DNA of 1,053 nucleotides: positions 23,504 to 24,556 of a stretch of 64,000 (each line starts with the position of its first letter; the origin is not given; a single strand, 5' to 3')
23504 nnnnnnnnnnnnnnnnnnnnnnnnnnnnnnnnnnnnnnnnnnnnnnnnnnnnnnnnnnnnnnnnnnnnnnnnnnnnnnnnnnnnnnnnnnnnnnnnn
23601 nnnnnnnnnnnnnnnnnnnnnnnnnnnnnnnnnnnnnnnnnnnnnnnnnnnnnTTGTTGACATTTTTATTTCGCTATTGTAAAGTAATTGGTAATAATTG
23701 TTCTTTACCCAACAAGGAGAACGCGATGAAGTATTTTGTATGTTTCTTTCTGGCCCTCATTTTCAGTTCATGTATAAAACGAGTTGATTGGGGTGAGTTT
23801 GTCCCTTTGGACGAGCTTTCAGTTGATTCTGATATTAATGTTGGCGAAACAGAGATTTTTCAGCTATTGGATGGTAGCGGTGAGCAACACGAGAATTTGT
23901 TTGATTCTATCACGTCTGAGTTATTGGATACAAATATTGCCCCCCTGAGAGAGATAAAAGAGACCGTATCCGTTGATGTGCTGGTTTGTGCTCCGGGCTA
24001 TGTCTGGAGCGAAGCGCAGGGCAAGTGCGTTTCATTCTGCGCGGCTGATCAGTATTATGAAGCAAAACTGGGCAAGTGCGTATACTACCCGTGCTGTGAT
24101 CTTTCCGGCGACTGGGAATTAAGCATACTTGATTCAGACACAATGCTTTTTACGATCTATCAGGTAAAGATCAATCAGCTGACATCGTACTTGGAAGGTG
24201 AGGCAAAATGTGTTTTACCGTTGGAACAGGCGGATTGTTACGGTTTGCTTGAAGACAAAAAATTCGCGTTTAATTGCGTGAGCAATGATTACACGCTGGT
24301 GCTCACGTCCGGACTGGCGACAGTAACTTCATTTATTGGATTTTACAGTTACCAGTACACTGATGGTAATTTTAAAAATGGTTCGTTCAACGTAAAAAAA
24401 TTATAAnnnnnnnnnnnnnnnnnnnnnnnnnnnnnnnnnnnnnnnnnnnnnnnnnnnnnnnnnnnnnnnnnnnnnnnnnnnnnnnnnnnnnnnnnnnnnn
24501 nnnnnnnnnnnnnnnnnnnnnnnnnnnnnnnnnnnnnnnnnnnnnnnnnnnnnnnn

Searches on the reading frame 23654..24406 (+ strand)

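Call 4: search_protein_families(library=pfam, proteins=[window:23654-24406:+], max_evalue=1)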
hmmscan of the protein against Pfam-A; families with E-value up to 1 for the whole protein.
window:23654-24406:+ (250 aa): 1 family
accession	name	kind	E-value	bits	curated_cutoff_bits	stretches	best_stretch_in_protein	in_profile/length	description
PF01607.29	CBM_14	-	0.036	14.6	22.1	0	111-126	30-45/53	Chitin binding Peritrophin-A domain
